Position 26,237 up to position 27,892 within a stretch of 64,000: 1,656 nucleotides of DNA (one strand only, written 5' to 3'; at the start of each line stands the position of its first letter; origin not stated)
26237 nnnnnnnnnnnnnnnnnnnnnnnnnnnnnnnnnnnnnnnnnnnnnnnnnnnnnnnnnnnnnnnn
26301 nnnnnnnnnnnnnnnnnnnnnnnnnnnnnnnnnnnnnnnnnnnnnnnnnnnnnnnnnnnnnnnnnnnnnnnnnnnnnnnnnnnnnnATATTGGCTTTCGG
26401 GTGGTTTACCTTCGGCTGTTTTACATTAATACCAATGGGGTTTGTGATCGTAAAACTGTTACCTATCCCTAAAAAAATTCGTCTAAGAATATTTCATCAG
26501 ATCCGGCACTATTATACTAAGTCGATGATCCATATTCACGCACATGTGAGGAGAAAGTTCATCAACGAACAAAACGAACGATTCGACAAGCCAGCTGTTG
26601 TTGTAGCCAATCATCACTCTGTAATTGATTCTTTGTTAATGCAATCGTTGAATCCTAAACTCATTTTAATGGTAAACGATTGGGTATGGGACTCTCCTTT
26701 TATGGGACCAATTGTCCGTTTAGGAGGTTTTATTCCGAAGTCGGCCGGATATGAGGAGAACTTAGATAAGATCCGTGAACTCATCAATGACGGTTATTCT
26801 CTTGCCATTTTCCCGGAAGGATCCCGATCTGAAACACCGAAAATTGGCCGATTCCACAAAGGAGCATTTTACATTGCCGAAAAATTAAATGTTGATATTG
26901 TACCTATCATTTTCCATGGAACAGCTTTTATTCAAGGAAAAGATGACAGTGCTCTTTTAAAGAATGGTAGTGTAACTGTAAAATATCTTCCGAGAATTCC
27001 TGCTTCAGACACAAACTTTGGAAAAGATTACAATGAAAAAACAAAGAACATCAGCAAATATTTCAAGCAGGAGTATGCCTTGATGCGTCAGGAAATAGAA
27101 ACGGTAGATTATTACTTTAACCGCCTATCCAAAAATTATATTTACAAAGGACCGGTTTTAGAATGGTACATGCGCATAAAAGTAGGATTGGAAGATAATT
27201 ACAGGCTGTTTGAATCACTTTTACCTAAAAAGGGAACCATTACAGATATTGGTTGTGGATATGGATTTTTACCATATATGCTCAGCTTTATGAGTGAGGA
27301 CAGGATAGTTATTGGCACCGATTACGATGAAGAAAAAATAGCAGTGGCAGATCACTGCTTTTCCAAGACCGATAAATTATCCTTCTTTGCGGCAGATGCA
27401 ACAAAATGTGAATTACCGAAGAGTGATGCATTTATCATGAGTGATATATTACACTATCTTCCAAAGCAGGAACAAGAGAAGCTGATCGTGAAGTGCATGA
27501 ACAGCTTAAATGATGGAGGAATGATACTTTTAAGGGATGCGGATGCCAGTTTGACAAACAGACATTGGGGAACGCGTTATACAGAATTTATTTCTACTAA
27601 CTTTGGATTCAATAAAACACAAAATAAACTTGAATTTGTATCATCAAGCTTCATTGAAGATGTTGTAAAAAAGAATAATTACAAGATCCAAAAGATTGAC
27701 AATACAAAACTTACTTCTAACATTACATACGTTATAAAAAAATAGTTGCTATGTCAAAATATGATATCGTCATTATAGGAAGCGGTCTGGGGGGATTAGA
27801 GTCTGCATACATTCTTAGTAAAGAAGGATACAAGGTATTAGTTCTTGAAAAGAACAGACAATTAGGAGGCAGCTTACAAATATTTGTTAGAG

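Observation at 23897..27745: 1282-aa trifunctional fusion: MMPL-type exporter + PlsC-type acyltransferase (HX4D) + SAM methyltransferase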

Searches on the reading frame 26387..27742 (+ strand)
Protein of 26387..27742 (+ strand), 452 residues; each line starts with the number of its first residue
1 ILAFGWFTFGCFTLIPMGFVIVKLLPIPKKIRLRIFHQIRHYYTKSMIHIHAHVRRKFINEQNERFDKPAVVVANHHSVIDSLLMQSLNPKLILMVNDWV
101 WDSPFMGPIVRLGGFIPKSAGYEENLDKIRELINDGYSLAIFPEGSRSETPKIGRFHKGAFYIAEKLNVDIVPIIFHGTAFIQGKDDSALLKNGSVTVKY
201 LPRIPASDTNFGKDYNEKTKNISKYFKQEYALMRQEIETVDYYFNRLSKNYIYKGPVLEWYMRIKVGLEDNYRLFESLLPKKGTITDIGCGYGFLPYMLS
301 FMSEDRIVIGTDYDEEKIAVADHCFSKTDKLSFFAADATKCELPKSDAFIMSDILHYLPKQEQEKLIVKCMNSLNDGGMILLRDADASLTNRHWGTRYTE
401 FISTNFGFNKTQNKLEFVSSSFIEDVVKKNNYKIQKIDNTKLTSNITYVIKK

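Call 27: search_protein_representatives(protein=window:26387-27742:+)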
Query: 452 residues. Proteins with E-value up to 0.001 (for the whole library): 10583; up to 1e-10: 1676; up to 1e-30: 509. The best 150 are listed.
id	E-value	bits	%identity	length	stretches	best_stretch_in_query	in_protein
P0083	4.3e-187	638.8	60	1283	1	2-451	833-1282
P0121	2.7e-142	491.2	49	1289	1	3-452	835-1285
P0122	1.2e-139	482.4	48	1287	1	1-452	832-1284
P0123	1.5e-139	482.2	48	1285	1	4-451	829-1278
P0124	5.7e-137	473.6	48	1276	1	8-452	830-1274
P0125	1.3e-136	472.4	48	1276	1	2-451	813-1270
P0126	1.6e-135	468.9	48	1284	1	3-452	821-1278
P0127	2.0e-135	468.6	46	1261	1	1-451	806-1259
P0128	3.9e-135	467.6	48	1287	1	2-451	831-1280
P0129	4.6e-135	467.4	44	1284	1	2-452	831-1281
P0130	2.7e-134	464.8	48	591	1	2-452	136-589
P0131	3.6e-133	461.1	46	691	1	2-452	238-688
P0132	1.1e-130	452.9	44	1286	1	5-451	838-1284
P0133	3.0e-130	451.5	45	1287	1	19-451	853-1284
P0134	2.4e-129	448.5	45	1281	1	2-451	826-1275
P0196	2.9e-110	385.6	38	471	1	7-451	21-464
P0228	1.6e-102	360.1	40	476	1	18-451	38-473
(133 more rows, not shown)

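Call 74: find_encoding_contigs(protein=P0228, flank=8000, max_places=3)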
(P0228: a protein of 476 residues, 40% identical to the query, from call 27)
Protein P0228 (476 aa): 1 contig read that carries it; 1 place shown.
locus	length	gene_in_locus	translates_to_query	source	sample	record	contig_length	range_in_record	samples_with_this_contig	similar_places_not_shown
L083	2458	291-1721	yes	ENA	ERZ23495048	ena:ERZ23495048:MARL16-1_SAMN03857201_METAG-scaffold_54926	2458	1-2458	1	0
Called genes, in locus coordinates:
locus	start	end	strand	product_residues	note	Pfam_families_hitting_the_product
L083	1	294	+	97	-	?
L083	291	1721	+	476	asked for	PF01553:Acyltransferase, PF00891:Methyltransf_2, PF13489:Methyltransf_23 (weak), PF05175:MTS (weak), PF13679:Methyltransf_32 (weak), PF08242:Methyltransf_12, PF13649:Methyltransf_25, PF13847:Methyltransf_31, +1 more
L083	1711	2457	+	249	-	?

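Call 75: find_encoding_contigs(protein=P0196, flank=8000, max_places=3)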
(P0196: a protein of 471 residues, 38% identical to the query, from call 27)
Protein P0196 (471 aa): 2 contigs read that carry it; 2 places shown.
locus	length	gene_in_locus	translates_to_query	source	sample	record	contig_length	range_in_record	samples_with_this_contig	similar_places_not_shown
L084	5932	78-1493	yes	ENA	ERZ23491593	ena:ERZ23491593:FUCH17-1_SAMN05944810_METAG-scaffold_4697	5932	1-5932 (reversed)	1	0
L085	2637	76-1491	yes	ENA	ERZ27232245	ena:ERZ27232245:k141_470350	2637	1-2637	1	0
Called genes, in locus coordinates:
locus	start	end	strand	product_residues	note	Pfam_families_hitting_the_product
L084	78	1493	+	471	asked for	PF01553:Acyltransferase, PF05175:MTS (weak), PF13489:Methyltransf_23 (weak), PF13847:Methyltransf_31, PF08241:Methyltransf_11, PF08242:Methyltransf_12, PF13649:Methyltransf_25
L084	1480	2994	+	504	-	PF00890:FAD_binding_2 (weak), PF01266:DAO (weak), PF01593:Amino_oxidase, PF13450:NAD_binding_8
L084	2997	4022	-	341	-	PF00034:Cytochrom_C (faint), PF13442:Cytochrome_CBB3 (weak)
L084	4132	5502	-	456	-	-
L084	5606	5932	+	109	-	?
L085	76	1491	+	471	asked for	PF01553:Acyltransferase, PF05175:MTS (weak), PF13489:Methyltransf_23 (weak), PF13847:Methyltransf_31, PF08241:Methyltransf_11, PF08242:Methyltransf_12, PF13649:Methyltransf_25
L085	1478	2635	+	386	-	?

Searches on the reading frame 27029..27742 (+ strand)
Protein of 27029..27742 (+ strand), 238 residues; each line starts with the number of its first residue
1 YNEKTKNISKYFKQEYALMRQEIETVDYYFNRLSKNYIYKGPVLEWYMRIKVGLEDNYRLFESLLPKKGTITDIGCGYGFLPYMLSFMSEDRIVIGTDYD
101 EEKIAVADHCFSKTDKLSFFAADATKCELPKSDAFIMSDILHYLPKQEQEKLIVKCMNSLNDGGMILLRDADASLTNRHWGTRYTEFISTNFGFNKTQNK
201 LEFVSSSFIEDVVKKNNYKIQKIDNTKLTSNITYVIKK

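Call 66: predict_structure(alignment_id=A3)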
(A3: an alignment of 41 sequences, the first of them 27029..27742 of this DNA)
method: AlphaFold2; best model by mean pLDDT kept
length: 238 residues; sequences in the alignment: 41
mean_pLDDT: 87.9   pTM: 0.85
mean pLDDT of the five models: 87.9, 87.3, 86.8, 85.1, 84.4
residues with pLDDT >= 90: 139; 70-90: 74; 50-70: 25; < 50: 0
segments of 3 or more residues with pLDDT < 50: none
pLDDT, mean of each block of 10 residues (from residue 1): 83 90 88 75 73 75 95 93 93 96 90 95 94 96 94 98 96 82 68 70 93 97 84 93
secondary structure, 60 per line:
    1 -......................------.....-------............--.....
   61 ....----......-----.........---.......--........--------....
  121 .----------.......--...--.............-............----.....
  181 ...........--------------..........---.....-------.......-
elements in order: H2-23 H30-34 H42-53 H56-64 E69-74 H80-88 E92-98 H101-108 E117-121 E132-138 H146-158 E160-171 H176-191 H206-215 E219-223 E231-237
